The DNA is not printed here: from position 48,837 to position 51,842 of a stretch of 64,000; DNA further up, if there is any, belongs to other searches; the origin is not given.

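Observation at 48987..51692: HdrL-type fusion: HdrA split by a complete GltD/NfnB-like NAD(P)H oxidoreductase module, adjacent to a second conventional HdrA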

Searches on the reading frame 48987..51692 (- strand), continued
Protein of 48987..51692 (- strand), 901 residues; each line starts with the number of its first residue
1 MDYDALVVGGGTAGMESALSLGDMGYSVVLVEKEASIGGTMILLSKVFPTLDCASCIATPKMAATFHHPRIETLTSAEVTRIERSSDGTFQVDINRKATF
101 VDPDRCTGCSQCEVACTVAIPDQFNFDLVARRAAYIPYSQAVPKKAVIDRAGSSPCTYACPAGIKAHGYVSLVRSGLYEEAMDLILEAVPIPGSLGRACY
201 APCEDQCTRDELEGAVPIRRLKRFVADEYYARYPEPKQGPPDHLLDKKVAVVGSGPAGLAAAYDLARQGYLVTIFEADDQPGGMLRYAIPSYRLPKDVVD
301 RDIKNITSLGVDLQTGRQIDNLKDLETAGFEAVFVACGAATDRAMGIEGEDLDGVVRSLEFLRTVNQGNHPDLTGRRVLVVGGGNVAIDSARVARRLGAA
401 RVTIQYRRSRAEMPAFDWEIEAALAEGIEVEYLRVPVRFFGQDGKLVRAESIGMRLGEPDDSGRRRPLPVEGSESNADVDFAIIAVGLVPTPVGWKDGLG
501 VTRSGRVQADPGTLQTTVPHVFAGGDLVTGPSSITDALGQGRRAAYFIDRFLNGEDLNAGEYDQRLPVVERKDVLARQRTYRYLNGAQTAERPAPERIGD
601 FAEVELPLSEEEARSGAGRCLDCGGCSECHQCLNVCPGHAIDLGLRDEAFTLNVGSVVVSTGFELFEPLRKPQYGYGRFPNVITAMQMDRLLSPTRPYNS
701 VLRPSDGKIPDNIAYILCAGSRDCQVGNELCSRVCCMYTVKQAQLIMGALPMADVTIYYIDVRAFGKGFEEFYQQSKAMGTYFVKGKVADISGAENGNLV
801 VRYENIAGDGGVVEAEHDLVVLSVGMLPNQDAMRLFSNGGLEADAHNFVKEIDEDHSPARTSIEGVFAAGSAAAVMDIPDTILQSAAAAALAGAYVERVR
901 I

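Call 40: search_protein_families(library=pfam, proteins=[L003:12561-13805:+, L003:15249-15785:+, L005:6632-7177:+, L005:12453-12764:+, L002:7297-7668:+, L002:6162-7307:+, L002:5708-5947:+, L033:15309-16034:+], max_evalue=0.01)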
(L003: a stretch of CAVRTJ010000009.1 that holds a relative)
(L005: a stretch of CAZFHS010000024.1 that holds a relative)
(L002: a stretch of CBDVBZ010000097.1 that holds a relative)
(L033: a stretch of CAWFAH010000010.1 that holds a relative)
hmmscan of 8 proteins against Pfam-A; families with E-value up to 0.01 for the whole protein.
L003:12561-13805:+ (414 aa): 8 families
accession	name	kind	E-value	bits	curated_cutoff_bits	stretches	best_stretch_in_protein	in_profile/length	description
PF13187.11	Fer4_9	-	2.3e-07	31.2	27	1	69-128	1-51/52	4Fe-4S dicluster domain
PF13183.11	Fer4_8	-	3.1e-07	31.3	27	1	67-127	2-67/68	4Fe-4S dicluster domain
PF02665.19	Nitrate_red_gam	-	6.1e-07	29.7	22.9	1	310-362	89-141/217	Nitrate reductase gamma subunit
PF13534.11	Fer4_17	-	1.1e-06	29.6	22.2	1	69-127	1-59/61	4Fe-4S dicluster domain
PF12838.12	Fer4_7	-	2.5e-06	28.3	27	1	70-128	2-52/52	4Fe-4S dicluster domain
PF13237.11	Fer4_10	-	6.7e-05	23.2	25.5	1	66-125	5-53/53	4Fe-4S dicluster domain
PF25160.1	LdpA_Fe-S-bd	-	0.0016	18.6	27.6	0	63-82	21-40/49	LdpA Fe-S cluster-binding domain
PF13484.11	Fer4_16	-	0.0096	17.1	30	0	114-132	2-20/66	4Fe-4S double cluster binding domain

L003:15249-15785:+ (178 aa): 2 families
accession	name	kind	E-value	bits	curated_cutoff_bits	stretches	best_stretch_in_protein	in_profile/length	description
PF13686.11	DrsE_2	-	3.8e-52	176.8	25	1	22-176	2-156/156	DsrE/DsrF/DrsH-like family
PF02635.20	DsrE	-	2.8e-08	34.4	22.7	1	40-173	20-112/116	DsrE/DsrF-like family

L005:6632-7177:+ (181 aa): 6 families
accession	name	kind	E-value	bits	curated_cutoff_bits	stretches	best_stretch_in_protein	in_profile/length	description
PF01022.26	HTH_5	-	1.2e-11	44.7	22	1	85-130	1-46/47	Bacterial regulatory protein, arsR family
PF12840.13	HTH_20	-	1.1e-09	38.5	27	1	83-130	1-49/51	Helix-turn-helix domain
PF01978.25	TrmB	-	9.6e-05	22.6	25.6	1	92-145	15-67/68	Sugar-specific transcriptional regulator TrmB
PF25212.1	HVO_A0114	-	0.00017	21.7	27.6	1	80-137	17-74/84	HVO_A0114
PF25213.1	HVO_A0261_N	-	0.0014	18.9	35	1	82-135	7-59/86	HVO_A0261 N-terminal domain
PF03965.22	Penicillinase_R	-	0.0016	19.2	22.6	1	103-143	25-65/115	Penicillinase repressor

L005:12453-12764:+ (103 aa): 16 families
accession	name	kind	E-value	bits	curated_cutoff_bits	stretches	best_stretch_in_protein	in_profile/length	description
PF13534.11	Fer4_17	-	3.8e-12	47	22.2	2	4-38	29-61/61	4Fe-4S dicluster domain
PF13183.11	Fer4_8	-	2.9e-11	44.2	27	2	20-80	2-68/68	4Fe-4S dicluster domain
PF13187.11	Fer4_9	-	8.4e-10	39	27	2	12-36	26-50/52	4Fe-4S dicluster domain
PF12838.12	Fer4_7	-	2.1e-08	34.9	27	1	13-36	28-51/52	4Fe-4S dicluster domain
PF13237.11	Fer4_10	-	2.9e-08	34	25.5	1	18-77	4-53/53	4Fe-4S dicluster domain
PF12837.12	Fer4_6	-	4.2e-08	33.2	25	1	17-36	3-22/24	4Fe-4S binding domain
PF00037.32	Fer4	-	1.6e-07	31.3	21.1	1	17-36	2-21/24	4Fe-4S binding domain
PF12797.12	Fer4_2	-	4.8e-07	29.8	24.5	1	18-34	5-21/22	4Fe-4S binding domain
PF13746.11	Fer4_18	-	4.9e-07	30.4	27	1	11-39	49-77/114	4Fe-4S dicluster domain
PF12800.12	Fer4_4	-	5.5e-06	26.7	24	1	21-36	2-17/17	4Fe-4S binding domain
PF13484.11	Fer4_16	-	3.8e-05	24.8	30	0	20-35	50-65/66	4Fe-4S double cluster binding domain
PF12798.12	Fer4_3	-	8.3e-05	23.6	27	0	23-36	1-14/15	4Fe-4S binding domain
PF13370.11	Fer4_13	-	0.00061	20.9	24.5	0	19-49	2-32/58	4Fe-4S single cluster domain of Ferredoxin I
PF17179.9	Fer4_22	-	0.0013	20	27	0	8-36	65-94/95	4Fe-4S dicluster domain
PF25160.1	LdpA_Fe-S-bd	-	0.0013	18.9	27.6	1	20-37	25-42/49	LdpA Fe-S cluster-binding domain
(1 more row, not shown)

L002:7297-7668:+ (123 aa): 1 family
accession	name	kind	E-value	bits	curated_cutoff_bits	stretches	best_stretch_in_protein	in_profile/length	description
PF02635.20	DsrE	-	8.5e-14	52.2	22.7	1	7-117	2-110/116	DsrE/DsrF-like family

L002:6162-7307:+ (381 aa): 1 family
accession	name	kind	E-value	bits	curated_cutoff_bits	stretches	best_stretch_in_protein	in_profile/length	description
PF02754.22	CCG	-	6.7e-09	36.2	20.6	1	251-334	2-85/85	Cysteine-rich domain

L002:5708-5947:+ (79 aa): 0 families

L033:15309-16034:+ (241 aa): 0 families

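Call 44: fold_search(model_id=the predicted structure, library=pdb)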
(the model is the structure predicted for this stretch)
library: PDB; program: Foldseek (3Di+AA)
matches with E <= 10: 1978; with E <= 0.001: 712
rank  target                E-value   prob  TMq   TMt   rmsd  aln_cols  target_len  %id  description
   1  9n5u_A                3.0e-48  1.00  0.49  0.47   4.4       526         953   41  Structure of the Thermococcus sibiricus NfnABC complex (released 2025-05-07)
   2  8oh5_C                4.7e-47  1.00  0.48  0.37   7.6       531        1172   37  Cryo-EM structure of the electron bifurcating transhydrogenase StnABC complex from Sporomusa Ovata (state 2) (released 2023-09-13)
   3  9bov_A                6.5e-47  1.00  0.49  0.38   5.8       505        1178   39  Structure of electron bifurcating Nfn-ABC complexed with NAD from Caldicellulosiruptor saccharolyticus (released 2025-03-05)
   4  9n5v_A                1.1e-45  1.00  0.46  0.44   6.5       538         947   39  Structure of the NAD(H)-bound Thermococcus sibiricus NfnABC complex (released 2025-05-07)
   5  5jca_L                3.7e-37  1.00  0.40  0.74   2.9       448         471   37  NADP(H) bound NADH-dependent Ferredoxin:NADP Oxidoreductase (NfnI) from Pyrococcus furiosus (released 2017-04-12)
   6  4ylf_B                4.4e-37  1.00  0.42  0.80   2.7       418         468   42  Insights into flavin-based electron bifurcation via the NADH-dependent reduced ferredoxin-NADP oxidoreductase structur (released 2015-07-08)
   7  5jfc_L                5.5e-35  1.00  0.39  0.74   3.0       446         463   36  NADH-dependent Ferredoxin:NADP Oxidoreductase (NfnI) from Pyrococcus furiosus (released 2017-04-12)
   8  5vj7_A                1.7e-33  1.00  0.40  0.75   3.1       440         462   34  Ferredoxin NADP Oxidoreductase (Xfn) (released 2017-07-19)
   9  6s6s_E                6.6e-32  1.00  0.42  0.79   2.7       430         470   32  Structure of Azospirillum brasilense Glutamate Synthase in a4b4 oligomeric state. (released 2019-09-11)
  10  6s6t_E                9.1e-32  1.00  0.41  0.77   3.9       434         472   31  Structure of Azospirillum brasilense Glutamate Synthase in a4b3 oligomeric state (released 2019-09-11)
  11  7m32_A                6.2e-31  1.00  0.41  0.37  18.6       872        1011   17  Dihydropyrimidine Dehydrogenase (DPD) C671A Mutant Soaked with Uracil and NADPH Anaerobically (released 2021-06-09)
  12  1h7w_B                1.9e-30  1.00  0.42  0.37  18.6       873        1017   17  Dihydropyrimidine dehydrogenase (DPD) from pig (released 2001-02-23)
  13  7m32_C                2.6e-30  1.00  0.41  0.37  16.1       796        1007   18  Dihydropyrimidine Dehydrogenase (DPD) C671A Mutant Soaked with Uracil and NADPH Anaerobically (released 2021-06-09)
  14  1gte_B                4.3e-30  1.00  0.42  0.38  19.3       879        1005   17  DIHYDROPYRIMIDINE DEHYDROGENASE (DPD) FROM PIG, BINARY COMPLEX WITH 5-IODOURACIL (released 2002-04-11)
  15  1h7x_A                4.5e-30  1.00  0.42  0.37  18.3       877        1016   17  Dihydropyrimidine dehydrogenase (DPD) from pig, ternary complex of a mutant enzyme (C671A), NADPH and 5-fluorouracil (released 2001-02-23)
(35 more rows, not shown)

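Call 45: find_encoding_contigs(protein=P0001, flank=10000, max_places=3)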
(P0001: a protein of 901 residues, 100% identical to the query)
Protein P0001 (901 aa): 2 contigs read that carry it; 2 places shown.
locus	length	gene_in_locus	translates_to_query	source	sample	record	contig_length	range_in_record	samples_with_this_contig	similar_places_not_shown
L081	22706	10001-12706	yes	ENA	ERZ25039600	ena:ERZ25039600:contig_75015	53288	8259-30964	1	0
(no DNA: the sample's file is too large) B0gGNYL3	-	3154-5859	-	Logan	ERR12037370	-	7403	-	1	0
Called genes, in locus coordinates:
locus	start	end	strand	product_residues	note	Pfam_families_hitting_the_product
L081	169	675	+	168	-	PF04191:PEMT (weak), PF04140:ICMT (weak)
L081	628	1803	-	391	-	PF04055:Radical_SAM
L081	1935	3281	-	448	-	PF19295:SufBD_N, PF01458:SUFBD_core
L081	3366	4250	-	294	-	PF20256:MoCoBD_2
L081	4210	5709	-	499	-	PF01315:Ald_Xan_dh_C, PF02738:MoCoBD_1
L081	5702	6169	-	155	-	PF00111:Fer2, PF01799:Fer2_2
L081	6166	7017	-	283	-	PF00941:FAD_binding_5, PF03450:CO_deh_flav_C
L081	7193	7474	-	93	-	-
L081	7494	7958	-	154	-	PF00011:HSP20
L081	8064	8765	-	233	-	PF00072:Response_reg, PF00486:Trans_reg_C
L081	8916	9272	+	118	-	PF02635:DsrE, PF13686:DrsE_2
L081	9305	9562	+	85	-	PF01206:TusA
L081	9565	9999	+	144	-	PF02662:FlpD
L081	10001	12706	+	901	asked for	PF00890:FAD_binding_2 (weak), PF07992:Pyr_redox_2 (weak), PF12831:FAD_oxidored (weak), PF14691:Fer4_20, PF00890:FAD_binding_2 (weak), PF01266:DAO (weak), PF07992:Pyr_redox_2, PF13450:NAD_binding_8, +11 more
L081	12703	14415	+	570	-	PF07992:Pyr_redox_2 (faint), PF13450:NAD_binding_8 (weak), PF12838:Fer4_7 (faint), PF12837:Fer4_6 (faint), PF13187:Fer4_9 (weak), PF13237:Fer4_10 (weak), PF14697:Fer4_21, PF00037:Fer4 (weak), +1 more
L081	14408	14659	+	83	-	-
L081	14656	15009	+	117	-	PF12838:Fer4_7 (faint), PF13187:Fer4_9 (faint), PF13237:Fer4_10 (faint), PF13484:Fer4_16 (faint), PF13183:Fer4_8 (weak), PF13534:Fer4_17 (weak)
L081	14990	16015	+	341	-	PF02754:CCG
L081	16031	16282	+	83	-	-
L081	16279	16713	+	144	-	PF02579:Nitro_FeMo-Co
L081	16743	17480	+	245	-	PF13938:DUF4213, PF04016:DUF364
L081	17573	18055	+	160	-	PF01980:TrmO_N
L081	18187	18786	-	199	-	PF10517:DM13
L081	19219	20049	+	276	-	-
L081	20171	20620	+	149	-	PF06262:Zincin_1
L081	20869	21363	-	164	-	PF07681:DoxX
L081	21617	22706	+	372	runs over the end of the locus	PF12680:SnoaL_2 (weak)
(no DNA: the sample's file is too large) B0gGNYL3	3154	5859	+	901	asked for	PF00890:FAD_binding_2 (weak), PF07992:Pyr_redox_2 (weak), PF12831:FAD_oxidored (weak), PF14691:Fer4_20, PF00890:FAD_binding_2 (weak), PF01266:DAO (weak), PF07992:Pyr_redox_2, PF13450:NAD_binding_8, +11 more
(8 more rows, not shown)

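Call 72: list_cluster_members(proteins=[P0001, P0003, P0008])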
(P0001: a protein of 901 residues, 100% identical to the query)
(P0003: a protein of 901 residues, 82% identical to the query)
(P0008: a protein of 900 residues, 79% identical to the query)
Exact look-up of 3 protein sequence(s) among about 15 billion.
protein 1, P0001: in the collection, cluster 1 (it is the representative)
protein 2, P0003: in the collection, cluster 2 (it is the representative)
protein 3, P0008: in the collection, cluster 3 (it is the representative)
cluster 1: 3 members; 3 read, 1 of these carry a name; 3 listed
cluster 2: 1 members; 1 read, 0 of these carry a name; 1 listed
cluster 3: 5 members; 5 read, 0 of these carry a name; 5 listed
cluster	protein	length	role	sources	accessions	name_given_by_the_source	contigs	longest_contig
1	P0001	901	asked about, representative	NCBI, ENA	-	-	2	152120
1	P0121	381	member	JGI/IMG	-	heterodisulfide reductase subunit A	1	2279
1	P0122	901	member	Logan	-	-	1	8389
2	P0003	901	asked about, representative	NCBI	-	-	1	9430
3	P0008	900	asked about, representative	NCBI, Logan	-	-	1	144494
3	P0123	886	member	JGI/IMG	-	-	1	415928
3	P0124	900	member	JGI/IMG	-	-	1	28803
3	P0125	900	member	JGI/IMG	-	-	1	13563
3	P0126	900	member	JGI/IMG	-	-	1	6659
